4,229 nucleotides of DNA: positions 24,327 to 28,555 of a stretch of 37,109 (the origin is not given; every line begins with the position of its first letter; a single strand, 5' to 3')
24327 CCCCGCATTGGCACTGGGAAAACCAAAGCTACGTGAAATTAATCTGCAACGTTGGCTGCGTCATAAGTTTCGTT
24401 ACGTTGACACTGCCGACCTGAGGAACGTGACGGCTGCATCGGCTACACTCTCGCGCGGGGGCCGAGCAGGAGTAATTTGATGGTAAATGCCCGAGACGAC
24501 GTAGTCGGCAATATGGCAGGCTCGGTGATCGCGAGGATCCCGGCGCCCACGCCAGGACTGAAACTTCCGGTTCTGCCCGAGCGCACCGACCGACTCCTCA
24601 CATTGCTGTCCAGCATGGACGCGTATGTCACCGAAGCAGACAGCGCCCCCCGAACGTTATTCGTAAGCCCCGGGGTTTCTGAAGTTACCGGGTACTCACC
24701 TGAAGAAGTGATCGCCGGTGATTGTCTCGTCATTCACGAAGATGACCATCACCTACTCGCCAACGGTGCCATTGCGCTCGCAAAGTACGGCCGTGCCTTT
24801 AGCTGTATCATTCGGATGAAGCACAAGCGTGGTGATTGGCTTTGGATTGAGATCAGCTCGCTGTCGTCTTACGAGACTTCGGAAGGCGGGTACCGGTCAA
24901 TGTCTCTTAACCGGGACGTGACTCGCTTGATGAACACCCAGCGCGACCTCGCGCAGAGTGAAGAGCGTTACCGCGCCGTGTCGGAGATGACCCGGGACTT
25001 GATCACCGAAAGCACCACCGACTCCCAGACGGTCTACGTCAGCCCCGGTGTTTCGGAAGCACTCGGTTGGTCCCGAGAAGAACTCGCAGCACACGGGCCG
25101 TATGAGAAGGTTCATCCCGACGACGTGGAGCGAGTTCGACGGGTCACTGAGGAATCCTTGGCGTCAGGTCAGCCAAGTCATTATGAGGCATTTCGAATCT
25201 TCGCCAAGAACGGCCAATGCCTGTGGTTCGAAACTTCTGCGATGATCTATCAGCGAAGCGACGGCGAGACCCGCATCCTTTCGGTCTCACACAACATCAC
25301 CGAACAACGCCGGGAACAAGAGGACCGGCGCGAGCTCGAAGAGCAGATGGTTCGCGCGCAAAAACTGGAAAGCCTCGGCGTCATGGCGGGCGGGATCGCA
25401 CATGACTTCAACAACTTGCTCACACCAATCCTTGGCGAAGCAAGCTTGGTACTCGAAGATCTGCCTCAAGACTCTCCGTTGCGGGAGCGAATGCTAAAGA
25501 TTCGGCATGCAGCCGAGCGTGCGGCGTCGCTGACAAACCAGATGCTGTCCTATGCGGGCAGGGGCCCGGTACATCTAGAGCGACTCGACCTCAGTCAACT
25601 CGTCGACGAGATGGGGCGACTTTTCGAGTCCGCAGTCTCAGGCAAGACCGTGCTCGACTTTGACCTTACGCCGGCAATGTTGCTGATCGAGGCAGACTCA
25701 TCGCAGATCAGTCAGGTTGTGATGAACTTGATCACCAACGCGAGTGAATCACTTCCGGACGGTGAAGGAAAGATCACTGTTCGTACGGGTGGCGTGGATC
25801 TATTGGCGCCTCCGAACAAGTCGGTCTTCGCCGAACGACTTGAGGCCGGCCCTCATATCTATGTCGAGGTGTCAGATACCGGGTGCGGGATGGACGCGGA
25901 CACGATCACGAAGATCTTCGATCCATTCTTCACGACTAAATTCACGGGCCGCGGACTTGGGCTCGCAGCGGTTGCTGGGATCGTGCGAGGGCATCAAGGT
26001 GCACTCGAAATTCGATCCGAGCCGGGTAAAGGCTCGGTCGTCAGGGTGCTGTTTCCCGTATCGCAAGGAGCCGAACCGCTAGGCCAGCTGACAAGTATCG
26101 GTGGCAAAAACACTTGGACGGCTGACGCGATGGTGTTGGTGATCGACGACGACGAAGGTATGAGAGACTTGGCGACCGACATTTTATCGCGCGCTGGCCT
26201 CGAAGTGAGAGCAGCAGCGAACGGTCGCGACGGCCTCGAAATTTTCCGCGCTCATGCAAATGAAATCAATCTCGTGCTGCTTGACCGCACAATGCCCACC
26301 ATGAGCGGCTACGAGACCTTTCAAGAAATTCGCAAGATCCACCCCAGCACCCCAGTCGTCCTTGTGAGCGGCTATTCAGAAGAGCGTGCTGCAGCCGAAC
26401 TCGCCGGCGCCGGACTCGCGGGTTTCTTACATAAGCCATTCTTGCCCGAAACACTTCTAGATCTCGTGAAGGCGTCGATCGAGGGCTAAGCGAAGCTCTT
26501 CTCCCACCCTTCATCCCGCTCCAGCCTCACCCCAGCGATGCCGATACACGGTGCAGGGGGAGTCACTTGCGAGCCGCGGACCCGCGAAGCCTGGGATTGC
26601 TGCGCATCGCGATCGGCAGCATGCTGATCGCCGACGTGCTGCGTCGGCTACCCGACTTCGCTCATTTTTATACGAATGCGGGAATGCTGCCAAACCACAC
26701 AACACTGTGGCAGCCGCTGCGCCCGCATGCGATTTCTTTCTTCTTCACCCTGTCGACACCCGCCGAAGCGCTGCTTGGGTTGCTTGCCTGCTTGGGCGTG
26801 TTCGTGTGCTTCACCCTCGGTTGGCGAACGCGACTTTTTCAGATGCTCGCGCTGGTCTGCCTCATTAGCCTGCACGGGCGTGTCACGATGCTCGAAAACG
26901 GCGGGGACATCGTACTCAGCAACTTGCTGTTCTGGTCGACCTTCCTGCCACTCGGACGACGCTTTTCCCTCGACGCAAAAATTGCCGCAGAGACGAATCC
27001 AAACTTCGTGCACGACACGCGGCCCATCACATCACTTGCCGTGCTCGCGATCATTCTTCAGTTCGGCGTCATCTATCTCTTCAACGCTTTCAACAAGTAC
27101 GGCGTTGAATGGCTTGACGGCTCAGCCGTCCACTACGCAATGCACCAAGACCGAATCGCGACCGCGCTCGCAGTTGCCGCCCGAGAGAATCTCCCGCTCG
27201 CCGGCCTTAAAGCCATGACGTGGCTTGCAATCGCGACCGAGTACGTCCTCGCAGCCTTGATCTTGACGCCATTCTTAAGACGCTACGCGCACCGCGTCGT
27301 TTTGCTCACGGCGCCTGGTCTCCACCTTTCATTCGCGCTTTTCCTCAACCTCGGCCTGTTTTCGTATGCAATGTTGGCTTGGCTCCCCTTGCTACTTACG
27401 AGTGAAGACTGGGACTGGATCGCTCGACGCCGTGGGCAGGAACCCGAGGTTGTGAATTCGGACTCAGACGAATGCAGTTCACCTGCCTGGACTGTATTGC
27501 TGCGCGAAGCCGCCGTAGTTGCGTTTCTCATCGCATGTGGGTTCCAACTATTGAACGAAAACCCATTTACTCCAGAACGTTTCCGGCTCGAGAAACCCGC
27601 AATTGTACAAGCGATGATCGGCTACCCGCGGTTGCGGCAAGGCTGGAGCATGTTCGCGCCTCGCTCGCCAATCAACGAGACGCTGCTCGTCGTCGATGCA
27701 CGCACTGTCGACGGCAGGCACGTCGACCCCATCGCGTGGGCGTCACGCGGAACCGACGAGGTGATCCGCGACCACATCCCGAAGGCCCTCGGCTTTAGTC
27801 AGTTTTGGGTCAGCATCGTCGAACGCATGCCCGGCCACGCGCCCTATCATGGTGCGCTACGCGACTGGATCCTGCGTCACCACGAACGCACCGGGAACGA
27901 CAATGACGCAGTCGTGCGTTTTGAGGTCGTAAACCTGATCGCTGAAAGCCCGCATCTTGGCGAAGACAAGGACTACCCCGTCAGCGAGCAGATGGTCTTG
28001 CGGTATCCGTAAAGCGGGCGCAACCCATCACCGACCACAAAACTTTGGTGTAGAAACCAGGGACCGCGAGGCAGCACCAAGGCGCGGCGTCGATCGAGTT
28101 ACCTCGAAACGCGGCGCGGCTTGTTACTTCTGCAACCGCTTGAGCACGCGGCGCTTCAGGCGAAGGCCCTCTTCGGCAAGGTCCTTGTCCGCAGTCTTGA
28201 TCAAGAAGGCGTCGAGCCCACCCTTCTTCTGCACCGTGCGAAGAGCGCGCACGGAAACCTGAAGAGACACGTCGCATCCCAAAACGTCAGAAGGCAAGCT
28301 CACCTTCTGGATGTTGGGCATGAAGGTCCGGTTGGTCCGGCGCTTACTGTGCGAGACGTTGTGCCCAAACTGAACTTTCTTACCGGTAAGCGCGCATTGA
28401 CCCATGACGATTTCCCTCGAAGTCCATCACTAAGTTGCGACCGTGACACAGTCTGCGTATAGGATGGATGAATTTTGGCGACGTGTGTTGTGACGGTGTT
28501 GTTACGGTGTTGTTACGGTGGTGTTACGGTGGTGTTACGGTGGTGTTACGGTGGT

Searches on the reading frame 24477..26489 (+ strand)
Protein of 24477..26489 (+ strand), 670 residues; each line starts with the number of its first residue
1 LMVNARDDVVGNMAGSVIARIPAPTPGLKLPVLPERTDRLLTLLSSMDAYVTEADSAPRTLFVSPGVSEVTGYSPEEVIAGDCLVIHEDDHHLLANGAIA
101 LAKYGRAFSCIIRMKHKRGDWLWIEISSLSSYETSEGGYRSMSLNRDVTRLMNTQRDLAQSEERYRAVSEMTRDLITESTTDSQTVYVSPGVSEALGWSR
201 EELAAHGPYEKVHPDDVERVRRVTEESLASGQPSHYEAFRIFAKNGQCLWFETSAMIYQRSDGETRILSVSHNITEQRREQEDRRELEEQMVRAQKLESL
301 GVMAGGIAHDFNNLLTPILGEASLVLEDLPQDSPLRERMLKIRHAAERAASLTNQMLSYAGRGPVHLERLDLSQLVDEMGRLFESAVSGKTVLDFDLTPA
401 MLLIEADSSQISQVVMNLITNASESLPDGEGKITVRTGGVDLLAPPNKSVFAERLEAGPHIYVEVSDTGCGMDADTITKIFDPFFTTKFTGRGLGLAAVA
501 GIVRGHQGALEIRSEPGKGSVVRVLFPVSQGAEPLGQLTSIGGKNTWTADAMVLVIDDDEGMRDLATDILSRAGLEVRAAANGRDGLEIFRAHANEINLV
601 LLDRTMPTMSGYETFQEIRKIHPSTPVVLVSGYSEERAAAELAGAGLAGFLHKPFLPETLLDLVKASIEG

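Call 36: search_protein_families(library=pfam, proteins=[window:24477-26489:+], max_evalue=0.01)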
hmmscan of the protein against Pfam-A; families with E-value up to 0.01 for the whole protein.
window:24477-26489:+ (670 aa): 8 families
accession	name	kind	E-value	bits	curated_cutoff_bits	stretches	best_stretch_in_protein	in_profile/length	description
PF08447.18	PAS_3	-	6.1e-29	100.6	25.6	2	186-267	2-85/89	PAS fold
PF00072.30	Response_reg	-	1.5e-25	89.9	30.2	1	553-664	1-110/111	Response regulator receiver domain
PF02518.31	HATPase_c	-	2.4e-21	76.7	26.4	1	407-529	2-110/111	Histidine kinase-, DNA gyrase B-, and HSP90-like ATPase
PF13426.13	PAS_9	-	7.1e-11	42.7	27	2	177-276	5-103/103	PAS domain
PF00989.32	PAS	-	9.9e-08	32.4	22.6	1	164-267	2-106/113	PAS fold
PF00512.31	HisKA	-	5e-07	30.1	26.9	1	303-360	5-61/66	His Kinase A (phospho-acceptor) domain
PF08448.16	PAS_4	-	4.9e-05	24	23.1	1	174-279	6-110/110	PAS fold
PF14598.12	PAS_11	-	5.2e-05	23.6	25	0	180-262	9-90/109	PAS domain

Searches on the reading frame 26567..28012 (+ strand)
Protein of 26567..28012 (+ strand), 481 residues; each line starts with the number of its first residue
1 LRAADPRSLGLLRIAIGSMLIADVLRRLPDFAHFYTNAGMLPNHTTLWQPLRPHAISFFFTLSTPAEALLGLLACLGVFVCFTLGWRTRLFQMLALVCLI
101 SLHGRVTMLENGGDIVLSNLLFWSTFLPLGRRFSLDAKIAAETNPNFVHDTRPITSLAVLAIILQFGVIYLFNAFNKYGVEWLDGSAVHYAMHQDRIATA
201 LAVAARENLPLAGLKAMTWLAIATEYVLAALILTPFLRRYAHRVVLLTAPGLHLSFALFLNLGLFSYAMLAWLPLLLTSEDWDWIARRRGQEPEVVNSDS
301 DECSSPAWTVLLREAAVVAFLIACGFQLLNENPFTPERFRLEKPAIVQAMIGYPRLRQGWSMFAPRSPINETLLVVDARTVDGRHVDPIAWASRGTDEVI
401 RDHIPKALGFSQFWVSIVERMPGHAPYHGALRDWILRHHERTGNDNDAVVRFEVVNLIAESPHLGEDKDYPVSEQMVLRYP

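Call 36: search_protein_families(library=pfam, proteins=[window:26567-28012:+], max_evalue=0.01)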
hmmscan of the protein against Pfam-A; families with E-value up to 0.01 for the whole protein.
window:26567-28012:+ (481 aa): 1 family
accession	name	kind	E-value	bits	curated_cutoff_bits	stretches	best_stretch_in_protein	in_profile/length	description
PF05090.19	HTTM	-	5.7e-11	42.9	27.7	1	2-282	2-259/259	HTTM domain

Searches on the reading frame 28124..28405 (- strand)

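Call 41: search_protein_families(library=pfam, proteins=[window:28124-28405:-], max_evalue=0.01)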
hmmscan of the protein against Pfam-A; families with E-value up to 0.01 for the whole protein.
window:28124-28405:- (93 aa): 1 family
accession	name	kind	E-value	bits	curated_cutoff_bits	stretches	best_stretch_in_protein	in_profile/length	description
PF00830.24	Ribosomal_L28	-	2.7e-24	85.3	27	1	3-61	2-60/60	Ribosomal L28 family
